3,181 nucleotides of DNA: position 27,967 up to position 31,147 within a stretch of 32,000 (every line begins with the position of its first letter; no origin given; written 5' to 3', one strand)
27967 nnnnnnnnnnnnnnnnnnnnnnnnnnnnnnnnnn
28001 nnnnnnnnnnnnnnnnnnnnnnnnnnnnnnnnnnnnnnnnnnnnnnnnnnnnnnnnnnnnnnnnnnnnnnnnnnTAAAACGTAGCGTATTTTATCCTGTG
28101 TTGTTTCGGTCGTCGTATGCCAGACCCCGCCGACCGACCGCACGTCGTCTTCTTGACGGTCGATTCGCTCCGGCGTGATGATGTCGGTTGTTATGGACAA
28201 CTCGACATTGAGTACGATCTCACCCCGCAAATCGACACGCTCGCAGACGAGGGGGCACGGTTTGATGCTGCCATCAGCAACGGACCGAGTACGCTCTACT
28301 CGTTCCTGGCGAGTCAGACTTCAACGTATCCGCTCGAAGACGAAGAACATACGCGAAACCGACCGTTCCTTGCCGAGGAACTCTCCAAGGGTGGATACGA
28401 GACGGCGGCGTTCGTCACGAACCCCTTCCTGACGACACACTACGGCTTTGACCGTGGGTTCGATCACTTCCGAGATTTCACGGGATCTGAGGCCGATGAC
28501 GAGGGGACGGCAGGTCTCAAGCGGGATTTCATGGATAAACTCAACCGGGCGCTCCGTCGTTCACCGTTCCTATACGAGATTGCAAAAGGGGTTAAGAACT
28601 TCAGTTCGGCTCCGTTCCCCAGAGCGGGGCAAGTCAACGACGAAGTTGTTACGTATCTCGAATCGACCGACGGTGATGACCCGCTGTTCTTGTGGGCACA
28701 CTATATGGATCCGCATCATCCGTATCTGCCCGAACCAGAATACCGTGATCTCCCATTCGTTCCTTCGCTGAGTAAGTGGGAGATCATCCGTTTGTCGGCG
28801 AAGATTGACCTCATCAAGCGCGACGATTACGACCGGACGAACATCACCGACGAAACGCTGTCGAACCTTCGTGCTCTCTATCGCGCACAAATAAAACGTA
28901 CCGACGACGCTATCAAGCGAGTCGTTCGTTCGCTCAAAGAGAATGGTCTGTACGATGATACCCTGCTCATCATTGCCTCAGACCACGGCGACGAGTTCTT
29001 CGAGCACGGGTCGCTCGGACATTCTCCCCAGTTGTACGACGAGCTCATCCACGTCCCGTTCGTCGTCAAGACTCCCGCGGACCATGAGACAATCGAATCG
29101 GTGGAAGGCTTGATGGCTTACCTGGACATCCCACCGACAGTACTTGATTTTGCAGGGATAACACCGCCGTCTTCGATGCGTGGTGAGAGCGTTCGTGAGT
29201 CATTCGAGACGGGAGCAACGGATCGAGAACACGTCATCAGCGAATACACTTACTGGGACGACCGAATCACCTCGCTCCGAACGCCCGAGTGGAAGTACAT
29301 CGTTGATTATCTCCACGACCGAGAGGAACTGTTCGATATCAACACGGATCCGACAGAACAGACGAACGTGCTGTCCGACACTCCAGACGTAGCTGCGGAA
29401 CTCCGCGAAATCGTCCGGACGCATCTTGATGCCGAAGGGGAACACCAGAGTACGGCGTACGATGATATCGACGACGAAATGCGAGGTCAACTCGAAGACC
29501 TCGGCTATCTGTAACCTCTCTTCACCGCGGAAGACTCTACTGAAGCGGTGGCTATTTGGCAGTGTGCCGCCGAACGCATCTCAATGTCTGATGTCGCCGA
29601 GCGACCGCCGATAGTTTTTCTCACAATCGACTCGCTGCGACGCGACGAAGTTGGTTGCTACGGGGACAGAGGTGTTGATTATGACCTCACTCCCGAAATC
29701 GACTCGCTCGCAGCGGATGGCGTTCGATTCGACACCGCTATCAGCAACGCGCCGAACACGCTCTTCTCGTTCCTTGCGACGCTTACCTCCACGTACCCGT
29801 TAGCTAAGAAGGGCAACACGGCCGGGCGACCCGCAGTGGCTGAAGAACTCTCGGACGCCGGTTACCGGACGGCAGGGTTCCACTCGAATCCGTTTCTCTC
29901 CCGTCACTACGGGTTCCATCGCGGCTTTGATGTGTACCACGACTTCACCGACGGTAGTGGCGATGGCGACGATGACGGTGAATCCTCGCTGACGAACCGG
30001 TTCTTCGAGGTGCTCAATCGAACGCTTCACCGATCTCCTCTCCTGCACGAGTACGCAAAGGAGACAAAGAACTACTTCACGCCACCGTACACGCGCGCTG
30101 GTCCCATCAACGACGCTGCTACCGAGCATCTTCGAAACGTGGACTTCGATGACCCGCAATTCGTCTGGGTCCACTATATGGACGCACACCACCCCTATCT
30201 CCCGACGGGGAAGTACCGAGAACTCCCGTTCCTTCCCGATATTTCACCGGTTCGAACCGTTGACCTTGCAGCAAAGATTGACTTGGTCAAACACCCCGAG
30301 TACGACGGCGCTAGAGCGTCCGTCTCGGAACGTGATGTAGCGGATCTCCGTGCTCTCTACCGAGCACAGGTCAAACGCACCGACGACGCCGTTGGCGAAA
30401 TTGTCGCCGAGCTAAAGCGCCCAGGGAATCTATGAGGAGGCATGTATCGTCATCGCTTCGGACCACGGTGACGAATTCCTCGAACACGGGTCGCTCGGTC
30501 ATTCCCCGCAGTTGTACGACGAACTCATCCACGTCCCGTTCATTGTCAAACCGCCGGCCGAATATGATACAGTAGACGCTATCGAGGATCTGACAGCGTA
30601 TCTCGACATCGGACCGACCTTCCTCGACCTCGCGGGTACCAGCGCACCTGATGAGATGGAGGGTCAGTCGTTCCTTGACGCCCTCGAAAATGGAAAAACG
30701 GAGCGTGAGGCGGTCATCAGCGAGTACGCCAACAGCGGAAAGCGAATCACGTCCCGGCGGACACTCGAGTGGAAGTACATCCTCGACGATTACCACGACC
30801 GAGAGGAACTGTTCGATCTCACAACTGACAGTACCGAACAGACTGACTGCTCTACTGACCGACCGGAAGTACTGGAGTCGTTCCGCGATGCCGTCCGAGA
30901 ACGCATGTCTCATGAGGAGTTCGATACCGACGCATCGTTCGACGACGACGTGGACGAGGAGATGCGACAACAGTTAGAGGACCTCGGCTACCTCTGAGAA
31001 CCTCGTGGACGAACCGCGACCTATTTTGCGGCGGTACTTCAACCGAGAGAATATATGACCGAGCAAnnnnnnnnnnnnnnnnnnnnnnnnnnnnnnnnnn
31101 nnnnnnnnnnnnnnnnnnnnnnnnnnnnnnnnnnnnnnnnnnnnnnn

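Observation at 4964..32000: aglB-anchored glycosylation island whose enzyme set matches no characterised archaeal N-glycan pathway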

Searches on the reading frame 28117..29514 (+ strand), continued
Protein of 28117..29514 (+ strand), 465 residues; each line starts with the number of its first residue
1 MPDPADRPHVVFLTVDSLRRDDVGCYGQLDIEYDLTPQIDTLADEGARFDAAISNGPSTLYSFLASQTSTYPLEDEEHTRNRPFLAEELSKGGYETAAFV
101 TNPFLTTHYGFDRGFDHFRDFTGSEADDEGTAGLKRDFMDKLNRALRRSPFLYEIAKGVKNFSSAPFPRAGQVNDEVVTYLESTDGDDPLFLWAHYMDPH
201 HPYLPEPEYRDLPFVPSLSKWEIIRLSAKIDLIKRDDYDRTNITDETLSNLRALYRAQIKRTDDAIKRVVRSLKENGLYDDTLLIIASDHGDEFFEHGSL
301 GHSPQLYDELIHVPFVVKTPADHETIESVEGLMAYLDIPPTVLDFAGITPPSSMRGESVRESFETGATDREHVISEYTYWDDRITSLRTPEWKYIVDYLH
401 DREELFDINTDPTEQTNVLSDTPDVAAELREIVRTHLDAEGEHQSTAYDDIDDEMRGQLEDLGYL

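Call 57: search_solved_structures(query=window:28117-29514:+, max_evalue=1e-10, show_alignments=2)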
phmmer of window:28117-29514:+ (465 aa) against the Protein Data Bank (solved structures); distinct sequences matched with E-value up to 1e-10: 35.
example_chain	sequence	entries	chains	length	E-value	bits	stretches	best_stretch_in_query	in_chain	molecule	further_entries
7oz8_AAA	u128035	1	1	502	6.7e-30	107.7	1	184-442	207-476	Choline-sulfatase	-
6pt6_B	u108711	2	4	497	1.2e-24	90.4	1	170-434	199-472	exo-2S-iota carrageenan S1 sulfatase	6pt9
6ptk_A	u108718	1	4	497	1.5e-24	90.1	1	170-434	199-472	exo-2S-iota carrageenan S1 sulfatase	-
6pt4_B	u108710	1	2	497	1.7e-24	89.9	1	170-434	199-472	exo-2S-iota carrageenan S1 sulfatase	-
5g2v_A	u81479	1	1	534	7.4e-23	84.5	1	254-440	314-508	N-ACETYLGLUCOSAMINE-6-SULFATASE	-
6hr5_A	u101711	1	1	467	2.5e-22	82.8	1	250-431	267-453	Alpha-L-rhamnosidase/sulfatase (GH78)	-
2qzu_A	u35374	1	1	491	6.2e-21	78.2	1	241-429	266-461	Putative sulfatase yidJ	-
4upi_A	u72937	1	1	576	1.5e-20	76.9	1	179-439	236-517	SULFATASE FAMILY PROTEIN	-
7lha_A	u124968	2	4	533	2.3e-20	76.3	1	255-398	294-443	Exo-L-galactose-6-sulfatase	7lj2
4upl_A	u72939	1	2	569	2.6e-19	72.8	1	191-415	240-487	SULFATASE FAMILY PROTEIN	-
4uph_A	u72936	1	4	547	9.6e-19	71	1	230-367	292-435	SULFATASE (SULFURIC ESTER HYDROLASE) PROTEIN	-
4upk_A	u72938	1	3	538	1.2e-18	70.6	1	243-368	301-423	PHOSPHONATE MONOESTER HYDROLASE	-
2vqr_A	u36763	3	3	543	1.9e-18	70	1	174-366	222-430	PUTATIVE SULFATASE | Multifunctional alkaline phosphatase superfamily protein pRL90232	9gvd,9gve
6fny_A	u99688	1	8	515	6.3e-18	68.2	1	8-423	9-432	Choline-sulfatase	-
3b5q_A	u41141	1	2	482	9.1e-18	67.7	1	250-438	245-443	Putative sulfatase yidJ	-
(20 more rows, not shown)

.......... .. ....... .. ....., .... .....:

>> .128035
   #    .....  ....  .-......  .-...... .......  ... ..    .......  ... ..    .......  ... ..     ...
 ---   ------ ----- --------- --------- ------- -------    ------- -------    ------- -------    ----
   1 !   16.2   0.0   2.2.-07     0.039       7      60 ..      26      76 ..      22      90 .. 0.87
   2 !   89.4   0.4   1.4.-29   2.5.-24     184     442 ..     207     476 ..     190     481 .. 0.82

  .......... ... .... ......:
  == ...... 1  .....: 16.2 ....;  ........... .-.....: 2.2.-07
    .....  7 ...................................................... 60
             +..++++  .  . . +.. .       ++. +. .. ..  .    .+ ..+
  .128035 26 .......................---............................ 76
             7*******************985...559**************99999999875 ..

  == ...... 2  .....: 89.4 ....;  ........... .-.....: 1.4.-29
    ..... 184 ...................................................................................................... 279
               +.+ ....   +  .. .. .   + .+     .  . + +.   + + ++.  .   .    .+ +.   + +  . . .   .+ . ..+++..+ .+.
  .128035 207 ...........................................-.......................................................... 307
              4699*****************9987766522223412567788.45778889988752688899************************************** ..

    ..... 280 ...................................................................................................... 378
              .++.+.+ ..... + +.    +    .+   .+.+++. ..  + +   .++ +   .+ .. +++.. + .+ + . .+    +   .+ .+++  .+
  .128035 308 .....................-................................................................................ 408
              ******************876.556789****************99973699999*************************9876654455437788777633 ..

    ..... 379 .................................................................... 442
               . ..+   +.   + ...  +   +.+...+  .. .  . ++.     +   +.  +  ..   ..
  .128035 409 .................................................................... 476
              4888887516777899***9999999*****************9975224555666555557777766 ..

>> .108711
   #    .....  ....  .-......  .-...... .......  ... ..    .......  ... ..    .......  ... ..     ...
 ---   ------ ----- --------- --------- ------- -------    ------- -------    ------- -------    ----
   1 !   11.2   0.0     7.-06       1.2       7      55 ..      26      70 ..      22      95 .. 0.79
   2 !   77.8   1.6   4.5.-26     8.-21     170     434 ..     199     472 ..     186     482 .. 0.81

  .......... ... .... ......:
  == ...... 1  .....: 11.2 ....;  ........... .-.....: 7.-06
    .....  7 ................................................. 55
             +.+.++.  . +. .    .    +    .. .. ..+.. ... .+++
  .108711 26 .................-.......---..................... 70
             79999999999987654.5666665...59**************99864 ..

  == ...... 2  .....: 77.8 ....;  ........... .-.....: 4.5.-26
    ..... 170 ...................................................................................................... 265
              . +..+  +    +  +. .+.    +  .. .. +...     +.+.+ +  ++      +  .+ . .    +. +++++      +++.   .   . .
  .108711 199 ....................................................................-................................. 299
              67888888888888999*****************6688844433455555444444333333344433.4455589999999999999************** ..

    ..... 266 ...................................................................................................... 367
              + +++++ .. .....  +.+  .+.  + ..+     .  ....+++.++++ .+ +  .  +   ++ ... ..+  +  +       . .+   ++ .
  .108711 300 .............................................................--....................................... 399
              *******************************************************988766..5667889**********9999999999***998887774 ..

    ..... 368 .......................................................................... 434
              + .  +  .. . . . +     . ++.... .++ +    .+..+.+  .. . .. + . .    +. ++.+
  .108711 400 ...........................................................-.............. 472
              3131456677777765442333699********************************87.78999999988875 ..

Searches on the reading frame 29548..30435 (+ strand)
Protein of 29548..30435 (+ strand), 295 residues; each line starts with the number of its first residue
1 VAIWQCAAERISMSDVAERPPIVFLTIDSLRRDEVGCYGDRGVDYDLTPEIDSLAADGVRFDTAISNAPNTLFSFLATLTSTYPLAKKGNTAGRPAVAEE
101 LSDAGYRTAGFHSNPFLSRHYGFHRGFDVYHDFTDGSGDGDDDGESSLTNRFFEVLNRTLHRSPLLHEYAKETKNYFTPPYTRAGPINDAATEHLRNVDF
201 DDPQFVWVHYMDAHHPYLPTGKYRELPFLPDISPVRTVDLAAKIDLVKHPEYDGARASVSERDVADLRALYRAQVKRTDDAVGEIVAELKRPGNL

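Call 4: search_protein_families(library=pfam, proteins=[window:29548-30435:+])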
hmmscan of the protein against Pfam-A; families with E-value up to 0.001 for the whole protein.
window:29548-30435:+ (295 aa): 1 family
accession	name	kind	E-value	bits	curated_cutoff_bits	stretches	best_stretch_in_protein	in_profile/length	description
PF00884.28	Sulfatase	-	3.8e-19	69.6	25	1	22-293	3-228/301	Sulfatase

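Call 6: search_protein_families(library=ncbifam, proteins=[window:29548-30435:+])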
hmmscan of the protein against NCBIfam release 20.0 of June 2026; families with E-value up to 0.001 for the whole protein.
window:29548-30435:+ (295 aa): 3 families
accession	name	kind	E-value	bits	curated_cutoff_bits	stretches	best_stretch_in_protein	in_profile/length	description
NF010322.0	PRK13759.1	equivalog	6.9e-16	57.8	481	1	18-293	5-292/486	arylsulfatase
NF045661.1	HdlasePehA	equivalog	0.00019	20.2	900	0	252-293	265-306/506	phosphoric/sulfuric ester hydrolase PehA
TIGR03417.1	chol_sulfatase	equivalog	0.00027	19.9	433.45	0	19-109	2-96/500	choline-sulfatase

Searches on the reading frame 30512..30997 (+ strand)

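Call 4: search_protein_families(library=pfam, proteins=[window:30512-30997:+])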
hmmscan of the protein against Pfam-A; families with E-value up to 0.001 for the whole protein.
window:30512-30997:+ (161 aa): 1 family
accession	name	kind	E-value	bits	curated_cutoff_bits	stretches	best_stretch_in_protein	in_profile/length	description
PF16347.10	SGSH_C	-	3.5e-16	60.2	29.3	1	1-116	11-134/154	N-sulphoglucosamine sulphohydrolase, C-terminal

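Call 6: search_protein_families(library=ncbifam, proteins=[window:30512-30997:+])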
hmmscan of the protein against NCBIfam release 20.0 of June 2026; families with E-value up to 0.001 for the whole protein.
window:30512-30997:+ (161 aa): 4 families
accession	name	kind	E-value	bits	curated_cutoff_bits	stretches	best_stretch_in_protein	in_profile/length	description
NF010322.0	PRK13759.1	equivalog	4.4e-18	65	481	1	2-132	321-457/486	arylsulfatase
TIGR03417.1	chol_sulfatase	equivalog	6.4e-13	48.4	433.45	1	3-140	307-448/500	choline-sulfatase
NF045661.1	HdlasePehA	equivalog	6.8e-07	28.3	900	1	2-72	335-408/506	phosphoric/sulfuric ester hydrolase PehA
NF052527.1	Mn_arylsulf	exception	5.3e-06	25.6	850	1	2-115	318-433/479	manganese-dependent arylsulfatase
